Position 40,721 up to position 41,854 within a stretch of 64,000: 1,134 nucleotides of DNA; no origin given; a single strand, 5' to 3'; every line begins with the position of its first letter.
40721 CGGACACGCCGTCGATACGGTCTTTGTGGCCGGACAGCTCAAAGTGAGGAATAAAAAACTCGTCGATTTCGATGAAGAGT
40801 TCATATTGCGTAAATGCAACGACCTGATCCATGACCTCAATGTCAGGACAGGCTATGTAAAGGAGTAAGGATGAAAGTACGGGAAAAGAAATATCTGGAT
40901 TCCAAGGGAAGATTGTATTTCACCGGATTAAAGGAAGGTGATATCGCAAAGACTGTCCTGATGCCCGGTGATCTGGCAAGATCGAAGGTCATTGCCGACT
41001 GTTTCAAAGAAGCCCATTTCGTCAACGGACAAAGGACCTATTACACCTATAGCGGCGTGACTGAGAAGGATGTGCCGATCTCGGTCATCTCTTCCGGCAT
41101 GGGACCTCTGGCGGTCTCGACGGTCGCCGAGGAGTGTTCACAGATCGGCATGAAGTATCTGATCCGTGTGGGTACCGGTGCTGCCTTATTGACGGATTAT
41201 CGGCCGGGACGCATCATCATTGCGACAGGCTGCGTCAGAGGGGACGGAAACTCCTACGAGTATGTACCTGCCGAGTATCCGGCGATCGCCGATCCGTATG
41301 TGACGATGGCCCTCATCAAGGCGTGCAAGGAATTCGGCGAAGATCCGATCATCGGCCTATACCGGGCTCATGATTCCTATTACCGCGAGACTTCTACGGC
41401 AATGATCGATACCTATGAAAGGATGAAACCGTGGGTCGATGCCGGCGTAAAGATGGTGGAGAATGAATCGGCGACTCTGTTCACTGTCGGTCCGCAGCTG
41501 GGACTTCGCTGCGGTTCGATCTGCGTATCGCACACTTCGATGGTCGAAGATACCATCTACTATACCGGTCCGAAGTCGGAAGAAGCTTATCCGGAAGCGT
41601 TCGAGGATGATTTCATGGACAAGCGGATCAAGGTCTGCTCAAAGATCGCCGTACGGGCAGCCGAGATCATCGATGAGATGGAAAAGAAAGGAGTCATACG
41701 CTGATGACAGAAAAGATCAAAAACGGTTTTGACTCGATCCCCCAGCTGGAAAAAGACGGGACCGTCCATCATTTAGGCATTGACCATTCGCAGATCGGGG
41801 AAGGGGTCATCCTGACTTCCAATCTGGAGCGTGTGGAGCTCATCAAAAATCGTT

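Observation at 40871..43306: Three tandem, translationally coupled Udp/DeoD-like phosphorylase paralogues with non-canonical base-pocket residues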

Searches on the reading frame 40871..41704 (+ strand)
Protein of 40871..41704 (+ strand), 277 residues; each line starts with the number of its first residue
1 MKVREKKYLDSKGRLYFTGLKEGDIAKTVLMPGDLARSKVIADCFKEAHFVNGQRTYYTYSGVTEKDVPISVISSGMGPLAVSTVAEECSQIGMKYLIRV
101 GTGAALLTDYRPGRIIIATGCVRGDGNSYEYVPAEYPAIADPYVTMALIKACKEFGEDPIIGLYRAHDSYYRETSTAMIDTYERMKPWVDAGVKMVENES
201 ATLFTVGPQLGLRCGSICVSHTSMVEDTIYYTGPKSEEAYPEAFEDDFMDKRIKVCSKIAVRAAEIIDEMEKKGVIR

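Call 3: search_protein_families(library=pfam, proteins=[window:40871-41704:+], max_evalue=0.01)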
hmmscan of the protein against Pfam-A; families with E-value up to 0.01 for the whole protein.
window:40871-41704:+ (277 aa): 1 family
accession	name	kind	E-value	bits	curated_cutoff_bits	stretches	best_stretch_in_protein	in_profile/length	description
PF01048.26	PNP_UDP_1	-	3.6e-23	82.6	25.1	1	29-222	3-197/233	Phosphorylase superfamily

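Call 4: search_protein_families(library=ncbifam, proteins=[window:40871-41704:+], max_evalue=0.01)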
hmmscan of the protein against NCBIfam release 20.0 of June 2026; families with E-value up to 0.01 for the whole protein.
window:40871-41704:+ (277 aa): 9 families
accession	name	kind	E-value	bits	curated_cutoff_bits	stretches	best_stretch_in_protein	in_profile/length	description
TIGR01718.1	Uridine-psphlse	equivalog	4.1e-44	150.7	280.3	1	16-218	2-209/245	uridine phosphorylase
NF008383.0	PRK11178.1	equivalog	1.9e-35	122.3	262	1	19-218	10-217/254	uridine phosphorylase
NF004489.0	PRK05819.1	subfamily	1.5e-25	89.8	230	1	21-223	9-206/236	DeoD-type purine-nucleoside phosphorylase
TIGR00107.1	deoD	equivalog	9.2e-19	67.9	232.25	1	21-223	5-202/232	purine-nucleoside phosphorylase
NF009914.0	PRK13374.1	subfamily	7.6e-17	61.7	338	1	21-221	9-204/235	DeoD-type purine-nucleoside phosphorylase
NF005500.0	PRK07115.1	equivalog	7.2e-13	48.4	264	1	66-261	61-249/261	AMP nucleosidase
TIGR01721.1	AMN-like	hypoth_equivalog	2.5e-10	39.9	307.2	1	65-263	57-249/269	AMP nucleosidase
TIGR01719.1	euk_UDPppase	equivalog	0.00023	20.5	249.95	1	26-220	31-249/287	uridine phosphorylase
TIGR03468.1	HpnG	hypoth_equivalog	0.0073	15.9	187.1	0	70-129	22-80/212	hopanoid-associated phosphorylase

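Call 5: search_solved_structures(query=window:40871-41704:+, max_evalue=0.00001, show_alignments=1)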
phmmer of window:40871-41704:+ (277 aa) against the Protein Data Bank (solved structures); distinct sequences matched with E-value up to 0.00001: 63 (the best 60 are shown).
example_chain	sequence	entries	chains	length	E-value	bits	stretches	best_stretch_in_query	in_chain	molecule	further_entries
3qpb_A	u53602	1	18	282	2.6e-37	131.6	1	8-218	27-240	Uridine phosphorylase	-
4r31_A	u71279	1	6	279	7.6e-31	110.4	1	5-218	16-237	Uridine phosphorylase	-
4yjk_D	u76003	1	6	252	3.1e-29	105.1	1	24-218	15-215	Uridine phosphorylase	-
4r2w_A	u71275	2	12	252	7.3e-29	103.9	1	24-217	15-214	Uridine phosphorylase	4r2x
1odi_A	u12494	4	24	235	9.8e-29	103.5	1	22-219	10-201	PURINE NUCLEOSIDE PHOSPHORYLASE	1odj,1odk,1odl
7q2w_DDD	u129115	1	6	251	2.6e-28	102.1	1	24-217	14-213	Uridine phosphorylase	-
7q30_DDD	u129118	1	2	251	3.6e-28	101.7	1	24-217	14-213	Uridine phosphorylase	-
3o6v_A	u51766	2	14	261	2.8e-26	95.4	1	15-218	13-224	Uridine phosphorylase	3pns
4g8j_A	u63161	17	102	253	3e-26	95.4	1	16-218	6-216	Uridine phosphorylase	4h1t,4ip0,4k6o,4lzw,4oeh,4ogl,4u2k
5lhv_A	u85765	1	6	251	3.4e-26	95.2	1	16-218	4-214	Uridine phosphorylase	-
1tgv_A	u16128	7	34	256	4.1e-25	91.6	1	11-218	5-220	uridine phosphorylase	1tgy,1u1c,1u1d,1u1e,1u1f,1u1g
1k3f_A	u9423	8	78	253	4.8e-25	91.4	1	11-218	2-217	uridine phosphorylase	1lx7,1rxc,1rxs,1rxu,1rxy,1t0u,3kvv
7q1i_AAA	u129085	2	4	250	1e-24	90.3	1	16-218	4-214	Uridine phosphorylase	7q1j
4i2v_A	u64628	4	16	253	2.1e-24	89.3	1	12-218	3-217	Uridine phosphorylase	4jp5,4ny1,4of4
3c74_A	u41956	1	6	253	4.9e-24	88.1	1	11-218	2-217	Uridine phosphorylase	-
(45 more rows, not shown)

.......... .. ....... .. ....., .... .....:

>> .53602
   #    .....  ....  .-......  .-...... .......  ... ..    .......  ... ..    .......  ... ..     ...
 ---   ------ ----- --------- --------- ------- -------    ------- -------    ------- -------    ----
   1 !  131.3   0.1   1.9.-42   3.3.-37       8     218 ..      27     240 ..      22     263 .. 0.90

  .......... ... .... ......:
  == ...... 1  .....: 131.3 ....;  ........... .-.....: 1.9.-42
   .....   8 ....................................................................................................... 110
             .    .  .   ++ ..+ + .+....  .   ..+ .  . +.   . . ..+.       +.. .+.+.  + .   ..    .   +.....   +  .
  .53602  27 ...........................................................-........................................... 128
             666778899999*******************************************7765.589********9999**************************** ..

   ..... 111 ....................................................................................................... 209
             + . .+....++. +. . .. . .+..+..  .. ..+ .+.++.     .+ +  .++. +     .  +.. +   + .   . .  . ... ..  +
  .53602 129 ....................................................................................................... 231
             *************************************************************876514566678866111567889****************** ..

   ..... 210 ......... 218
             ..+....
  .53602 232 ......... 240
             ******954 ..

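Call 31: find_homologous_proteins(query=window:40871-41704:+, max_evalue=1e-10)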
Query window:40871-41704:+ (277 aa): 93 proteins with E <= 1e-10 among 802 candidates.
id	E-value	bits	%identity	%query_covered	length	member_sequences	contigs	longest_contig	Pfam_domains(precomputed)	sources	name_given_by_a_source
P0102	3.8e-181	618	99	100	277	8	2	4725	PF01048.27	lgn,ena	-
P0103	1.1e-175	600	96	100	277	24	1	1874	PF01048.27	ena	-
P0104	4.6e-172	588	94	100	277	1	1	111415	PF01048.27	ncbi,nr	ncbi:MAG: hypothetical protein K5648_06520 [Erysipelotrichaceae bacterium]|nr:hypothetical protein [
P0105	7.9e-172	588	94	100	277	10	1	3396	PF01048.27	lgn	-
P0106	8.6e-171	584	94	100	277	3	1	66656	PF01048.27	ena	-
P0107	2.4e-170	583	93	100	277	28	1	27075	PF01048.27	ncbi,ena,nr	ncbi:MAG: hypothetical protein J5365_04300 [Erysipelotrichaceae bacterium]|nr:hypothetical protein [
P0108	2.8e-167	573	92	100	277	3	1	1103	PF01048.27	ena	-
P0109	2.2e-166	570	90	100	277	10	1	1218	PF01048.27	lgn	-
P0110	3.5e-166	569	90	100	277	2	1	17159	PF01048.27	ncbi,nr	ncbi:MAG: hypothetical protein IIZ80_04880 [Erysipelotrichaceae bacterium]|nr:hypothetical protein [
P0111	1.0e-165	567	91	100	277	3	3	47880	PF01048.27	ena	-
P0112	2.0e-165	566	90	100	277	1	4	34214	PF01048.27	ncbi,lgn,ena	-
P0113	4.9e-165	565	89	100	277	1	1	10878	PF01048.27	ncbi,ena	-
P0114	5.2e-165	565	89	100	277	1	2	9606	PF01048.27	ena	-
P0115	5.3e-165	565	91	99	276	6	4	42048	PF01048.27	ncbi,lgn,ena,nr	ncbi:MAG: hypothetical protein K5908_01190 [Erysipelotrichaceae bacterium]|nr:hypothetical protein [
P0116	1.0e-164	564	89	100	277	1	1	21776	PF01048.27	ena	-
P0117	1.5e-164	564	89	100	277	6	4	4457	PF01048.27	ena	-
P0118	6.6e-164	562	91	100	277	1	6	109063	PF01048.27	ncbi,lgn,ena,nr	ncbi:MAG: hypothetical protein IJI46_02550 [Erysipelotrichaceae bacterium]|nr:hypothetical protein [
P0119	8.9e-164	561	91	99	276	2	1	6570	PF01048.27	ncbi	-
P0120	1.6e-163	560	90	100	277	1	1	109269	PF01048.27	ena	-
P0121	2.4e-163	560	90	100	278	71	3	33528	PF01048.27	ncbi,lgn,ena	-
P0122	5.6e-162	555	88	100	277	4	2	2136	PF01048.27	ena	-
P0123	1.2e-161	554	87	100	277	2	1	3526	PF01048.27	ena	-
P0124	7.5e-161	552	87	100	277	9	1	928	PF01048.27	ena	-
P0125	2.7e-160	550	87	100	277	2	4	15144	PF01048.27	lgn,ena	-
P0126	1.2e-159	548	86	100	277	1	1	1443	PF01048.27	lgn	-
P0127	3.9e-159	546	87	100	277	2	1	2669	PF01048.27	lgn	-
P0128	3.3e-158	543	86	100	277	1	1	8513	PF01048.27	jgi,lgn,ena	-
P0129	6.0e-158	542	85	100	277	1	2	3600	PF01048.27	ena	-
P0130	1.2e-157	541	85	99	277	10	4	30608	PF01048.27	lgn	-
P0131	7.9e-157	538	84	100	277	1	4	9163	PF01048.27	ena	-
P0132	6.2e-152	522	87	100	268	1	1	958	PF01048.27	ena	-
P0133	3.5e-151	520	83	99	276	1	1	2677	PF01048.27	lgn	-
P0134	1.7e-146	504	79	100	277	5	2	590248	PF01048.27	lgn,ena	-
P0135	1.7e-145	501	79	100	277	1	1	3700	PF01048.27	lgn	-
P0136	4.6e-141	487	75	100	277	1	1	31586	PF01048.27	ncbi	-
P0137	1.6e-140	485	78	100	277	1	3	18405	PF01048.27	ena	-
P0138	8.2e-140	483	77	100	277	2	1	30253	PF01048.27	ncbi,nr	ncbi:MAG: hypothetical protein VB092_03970 [Oscillospiraceae bacterium]|nr:hypothetical protein [Osc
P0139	5.2e-139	480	87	86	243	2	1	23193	PF01048.27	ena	-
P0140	9.8e-132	456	72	100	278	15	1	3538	PF01048.27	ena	-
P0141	2.6e-129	448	72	99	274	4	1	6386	PF01048.27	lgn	-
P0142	8.2e-128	443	72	99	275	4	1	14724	PF01048.27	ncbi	-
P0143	1.1e-124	433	70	99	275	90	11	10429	PF01048.27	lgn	-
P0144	1.9e-124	432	70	99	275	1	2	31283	PF01048.27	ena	-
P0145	2.2e-124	432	70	97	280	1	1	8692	PF01048.27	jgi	jgi:uridine phosphorylase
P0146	3.9e-123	428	73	96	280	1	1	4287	PF01048.27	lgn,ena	-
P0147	7.6e-123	427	70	99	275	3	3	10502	PF01048.27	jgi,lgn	jgi:uridine phosphorylase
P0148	3.1e-122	425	95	73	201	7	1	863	PF01048.27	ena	-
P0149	3.2e-122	425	71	97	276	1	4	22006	PF01048.27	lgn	-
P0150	4.2e-122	424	71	99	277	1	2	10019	PF01048.27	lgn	-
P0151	1.7e-121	423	69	99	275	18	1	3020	PF01048.27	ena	-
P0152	2.4e-121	422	69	97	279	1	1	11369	PF01048.27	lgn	-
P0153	3.9e-120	418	70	97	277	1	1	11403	PF01048.27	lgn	-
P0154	2.8e-116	405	66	97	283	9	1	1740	PF01048.27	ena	-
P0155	1.0e-115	404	72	91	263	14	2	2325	PF01048.27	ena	-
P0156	4.8e-115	401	64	98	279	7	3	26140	PF01048.27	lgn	-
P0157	3.6e-113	395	66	99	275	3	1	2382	PF01048.27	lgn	-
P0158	1.3e-112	393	65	99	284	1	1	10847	PF01048.27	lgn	-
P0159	2.7e-112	392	64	99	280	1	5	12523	PF01048.27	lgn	-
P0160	3.1e-112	392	63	99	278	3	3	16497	PF01048.27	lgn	-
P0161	5.6e-112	391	63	99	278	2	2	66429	PF01048.27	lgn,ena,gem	-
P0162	1.6e-111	390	62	99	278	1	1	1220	PF01048.27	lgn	-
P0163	2.3e-111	389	64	99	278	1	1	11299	PF01048.27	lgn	-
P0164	2.6e-111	389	67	97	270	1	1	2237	PF01048.27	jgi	jgi:uridine phosphorylase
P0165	3.3e-111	389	64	99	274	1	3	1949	PF01048.27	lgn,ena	-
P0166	8.9e-111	387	60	98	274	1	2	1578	PF01048.27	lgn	-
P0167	1.3e-110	387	61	99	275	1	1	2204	PF01048.27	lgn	-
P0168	2.2e-110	386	63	97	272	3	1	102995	PF01048.27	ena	-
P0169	3.5e-110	385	62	99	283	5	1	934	PF01048.27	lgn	-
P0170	2.3e-109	383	62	99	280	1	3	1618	PF01048.27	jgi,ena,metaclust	metaclust:\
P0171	1.8e-108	380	62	99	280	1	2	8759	PF01048.27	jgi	-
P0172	3.8e-108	379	61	97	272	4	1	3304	PF01048.27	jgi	jgi:uridine phosphorylase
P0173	2.1e-105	370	60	99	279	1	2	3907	PF01048.27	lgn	-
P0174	1.3e-104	367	60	99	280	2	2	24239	PF01048.27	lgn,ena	-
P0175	6.2e-102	358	71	80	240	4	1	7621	PF01048.27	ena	-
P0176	2.9e-98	346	58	95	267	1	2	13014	PF01048.27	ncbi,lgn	-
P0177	2.2e-97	343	92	61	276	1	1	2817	PF13450.13,PF07992.21,PF01048.27,PF01134.29,PF12831.14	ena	-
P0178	1.9e-96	340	85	62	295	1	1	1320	PF01048.27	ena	-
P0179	8.2e-93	328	73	72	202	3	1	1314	PF01048.27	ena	-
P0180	8.5e-90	319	63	79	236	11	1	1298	PF01048.27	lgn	-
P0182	3.7e-73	264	67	63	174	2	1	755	PF01048.27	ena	-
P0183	1.1e-70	256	48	96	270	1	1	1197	PF01048.27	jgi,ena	-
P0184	8.8e-58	214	43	98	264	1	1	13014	PF01048.27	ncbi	-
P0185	1.4e-54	203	41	100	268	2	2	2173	PF01048.27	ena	-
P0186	3.2e-54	202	41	100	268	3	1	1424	PF01048.27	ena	-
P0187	6.3e-49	185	44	90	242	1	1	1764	PF01048.27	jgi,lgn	jgi:uridine phosphorylase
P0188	1.4e-48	183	39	100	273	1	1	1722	PF01048.27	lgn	-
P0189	1.2e-40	157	38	94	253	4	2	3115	PF01048.27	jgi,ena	-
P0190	6.3e-38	148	36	94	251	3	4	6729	PF01048.27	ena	-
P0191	1.6e-37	147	36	94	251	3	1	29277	PF01048.27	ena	-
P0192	6.9e-36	142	36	94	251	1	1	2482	PF01048.27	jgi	-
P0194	8.3e-27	112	33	88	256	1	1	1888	PF01048.27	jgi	jgi:uridine phosphorylase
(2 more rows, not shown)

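Call 36: find_encoding_contigs(protein=P0161, flank=10000, max_places=2)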
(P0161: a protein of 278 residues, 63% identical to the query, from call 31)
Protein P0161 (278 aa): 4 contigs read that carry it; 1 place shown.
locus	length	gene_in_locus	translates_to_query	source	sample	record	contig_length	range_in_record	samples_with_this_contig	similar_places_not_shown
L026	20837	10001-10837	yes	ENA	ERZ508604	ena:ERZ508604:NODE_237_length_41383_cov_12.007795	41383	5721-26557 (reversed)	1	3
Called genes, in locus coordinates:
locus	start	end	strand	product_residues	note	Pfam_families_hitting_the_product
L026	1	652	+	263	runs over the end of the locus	PF01266:DAO, PF01593:Amino_oxidase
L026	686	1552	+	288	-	PF01261:AP_endonuc_2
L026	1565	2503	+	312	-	PF00294:PfkB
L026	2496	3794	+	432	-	PF08013:GatZ_KbaZ-like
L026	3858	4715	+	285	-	PF01116:F_bP_aldolase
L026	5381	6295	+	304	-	PF00294:PfkB, PF08543:Phos_pyr_kin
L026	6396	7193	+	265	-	PF01048:PNP_UDP_1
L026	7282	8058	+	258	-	PF00392:GntR, PF07702:UTRA (weak)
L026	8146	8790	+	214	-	PF02588:YitT_membrane, PF19700:DUF6198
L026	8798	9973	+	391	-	PF01676:Metalloenzyme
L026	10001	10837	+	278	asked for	PF01048:PNP_UDP_1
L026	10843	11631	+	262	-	PF01048:PNP_UDP_1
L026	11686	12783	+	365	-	PF02608:Bmp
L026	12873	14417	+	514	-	PF02463:SMC_N (faint), PF00005:ABC_tran, PF13304:AAA_21 (faint), PF00005:ABC_tran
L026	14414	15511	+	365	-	PF02653:BPD_transp_2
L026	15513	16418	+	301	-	PF02653:BPD_transp_2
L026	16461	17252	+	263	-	PF01048:PNP_UDP_1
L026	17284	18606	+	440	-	PF01979:Amidohydro_1, PF07969:Amidohydro_3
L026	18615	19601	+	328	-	PF01156:IU_nuc_hydro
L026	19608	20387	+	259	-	PF01048:PNP_UDP_1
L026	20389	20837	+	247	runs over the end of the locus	PF01048:PNP_UDP_1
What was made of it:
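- Multi-phosphorylase loci are common, and L026 has six such genes (call 36).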

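Call 37: find_encoding_contigs(protein=P0144, flank=10000, max_places=2)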
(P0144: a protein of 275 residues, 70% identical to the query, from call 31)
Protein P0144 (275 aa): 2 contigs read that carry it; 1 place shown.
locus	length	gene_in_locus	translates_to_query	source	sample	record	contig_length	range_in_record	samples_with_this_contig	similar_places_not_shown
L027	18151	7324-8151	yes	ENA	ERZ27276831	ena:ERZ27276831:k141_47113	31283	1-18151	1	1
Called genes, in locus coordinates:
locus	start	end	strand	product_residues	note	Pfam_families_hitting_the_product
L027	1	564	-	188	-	?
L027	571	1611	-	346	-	PF01263:Aldose_epim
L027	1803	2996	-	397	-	PF00155:Aminotran_1_2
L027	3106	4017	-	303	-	PF01678:DAP_epimerase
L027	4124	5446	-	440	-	PF00709:Adenylsucc_synt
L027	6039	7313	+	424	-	PF01979:Amidohydro_1, PF07969:Amidohydro_3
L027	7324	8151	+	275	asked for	PF01048:PNP_UDP_1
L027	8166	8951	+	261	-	PF01048:PNP_UDP_1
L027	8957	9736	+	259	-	PF00392:GntR, PF07702:UTRA (weak)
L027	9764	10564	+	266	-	PF01048:PNP_UDP_1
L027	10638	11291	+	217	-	PF19700:DUF6198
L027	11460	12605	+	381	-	PF02608:Bmp, PF13407:Peripla_BP_4 (weak)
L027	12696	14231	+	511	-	PF00005:ABC_tran, PF13304:AAA_21 (faint), PF00005:ABC_tran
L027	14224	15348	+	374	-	PF02653:BPD_transp_2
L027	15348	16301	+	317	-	PF02653:BPD_transp_2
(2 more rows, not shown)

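Call 65: predict_structure(alignment_id=A3)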
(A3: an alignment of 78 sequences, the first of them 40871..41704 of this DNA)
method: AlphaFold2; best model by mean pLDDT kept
length: 277 residues; sequences in the alignment: 78
mean_pLDDT: 92.4   pTM: 0.91
mean pLDDT of the five models: 92.4, 92.2, 92.2, 92.0, 92.0
residues with pLDDT >= 90: 227; 70-90: 34; 50-70: 15; < 50: 1
segments of 3 or more residues with pLDDT < 50: none
pLDDT, mean of each block of 10 residues (from residue 1): 70 95 98 94 98 95 98 93 95 97 94 97 89 94 98 98 88 57 83 94 95 97 89 95 95 98 99 93
secondary structure, 60 per line:
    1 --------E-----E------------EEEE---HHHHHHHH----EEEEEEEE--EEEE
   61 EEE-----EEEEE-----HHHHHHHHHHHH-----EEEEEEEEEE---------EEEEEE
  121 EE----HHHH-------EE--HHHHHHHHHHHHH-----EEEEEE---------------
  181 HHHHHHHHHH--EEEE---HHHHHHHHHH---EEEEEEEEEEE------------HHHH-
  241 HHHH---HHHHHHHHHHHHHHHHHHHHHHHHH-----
elements in order: E28-31 H35-42 E47-54 E57-63 E69-73 H79-90 E96-105 E115-122 H127-130 H142-154 E160-165 H181-190 E193-196 H200-209 E213-223 H236-239 H241-244 H248-272

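Call 68: fold_search(model_id=the predicted structure, library=pdb)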
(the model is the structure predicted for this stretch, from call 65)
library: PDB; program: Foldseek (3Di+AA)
matches with E <= 10: 1455; with E <= 0.001: 665
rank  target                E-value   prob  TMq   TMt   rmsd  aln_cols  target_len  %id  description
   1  3qpb_D                9.2e-26  1.00  0.80  0.88   2.7       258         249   33  Crystal Structure of Streptococcus Pyogenes Uridine Phosphorylase Reveals a Subclass of the NP-I Superfamily (released 2011-08-24)
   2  3qpb_A                2.3e-25  1.00  0.80  0.89   2.7       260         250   33  Crystal Structure of Streptococcus Pyogenes Uridine Phosphorylase Reveals a Subclass of the NP-I Superfamily (released 2011-08-24)
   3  3qpb_F                2.4e-25  1.00  0.78  0.86   3.6       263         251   33  Crystal Structure of Streptococcus Pyogenes Uridine Phosphorylase Reveals a Subclass of the NP-I Superfamily (released 2011-08-24)
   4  3qpb_J                2.9e-25  1.00  0.80  0.89   2.7       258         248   33  Crystal Structure of Streptococcus Pyogenes Uridine Phosphorylase Reveals a Subclass of the NP-I Superfamily (released 2011-08-24)
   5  3qpb_G                6.0e-25  1.00  0.81  0.89   2.7       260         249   33  Crystal Structure of Streptococcus Pyogenes Uridine Phosphorylase Reveals a Subclass of the NP-I Superfamily (released 2011-08-24)
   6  3qpb_C                7.6e-25  1.00  0.83  0.90   2.8       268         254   33  Crystal Structure of Streptococcus Pyogenes Uridine Phosphorylase Reveals a Subclass of the NP-I Superfamily (released 2011-08-24)
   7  4r31_B                1.2e-24  1.00  0.78  0.85   3.2       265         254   29  Crystal structure of a putative uridine phosphorylase from Actinobacillus succinogenes 130Z (Target NYSGRC-029667 ) (released 2014-08-27)
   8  3qpb_R                2.2e-24  1.00  0.79  0.88   2.9       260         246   33  Crystal Structure of Streptococcus Pyogenes Uridine Phosphorylase Reveals a Subclass of the NP-I Superfamily (released 2011-08-24)
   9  4r31_C                2.7e-24  1.00  0.77  0.84   3.5       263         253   30  Crystal structure of a putative uridine phosphorylase from Actinobacillus succinogenes 130Z (Target NYSGRC-029667 ) (released 2014-08-27)
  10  4g8j_B                3.0e-24  1.00  0.78  0.85   3.1       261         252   28  X-ray Structure of Uridine Phosphorylease from Vibrio cholerae Complexed with Thymidine at 2.12 A Resolution (released 2013-07-24)
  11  3pns_K                4.4e-24  1.00  0.77  0.84   3.3       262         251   29  Crystal Structure of Uridine Phosphorylase Complexed with Uracil from Vibrio cholerae O1 biovar El Tor (released 2010-12-15)
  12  4r31_D                5.9e-24  1.00  0.77  0.85   3.4       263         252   29  Crystal structure of a putative uridine phosphorylase from Actinobacillus succinogenes 130Z (Target NYSGRC-029667 ) (released 2014-08-27)
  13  1y1r_A                8.5e-24  1.00  0.78  0.85   3.1       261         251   27  Crystal Structure of the Uridine Phosphorylase from Salmonella Typhimurium in Complex with Inhibitor and Phosphate Ion (released 2005-11-22)
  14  4r31_A                1.3e-23  1.00  0.82  0.87   3.1       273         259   28  Crystal structure of a putative uridine phosphorylase from Actinobacillus succinogenes 130Z (Target NYSGRC-029667 ) (released 2014-08-27)
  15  5efo_B                1.5e-23  1.00  0.74  0.81   4.2       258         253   30  X-ray structure uridine phosphorylase from Vibrio cholerae in complex with cytidine and cytosine at 1.63A. (released 2016-11-09)
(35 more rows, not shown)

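Call 78: search_protein_families(library=padloc, proteins=[window:40871-41704:+], max_evalue=0.001)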
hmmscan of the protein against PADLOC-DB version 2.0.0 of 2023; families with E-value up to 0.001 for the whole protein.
window:40871-41704:+ (277 aa): 0 families
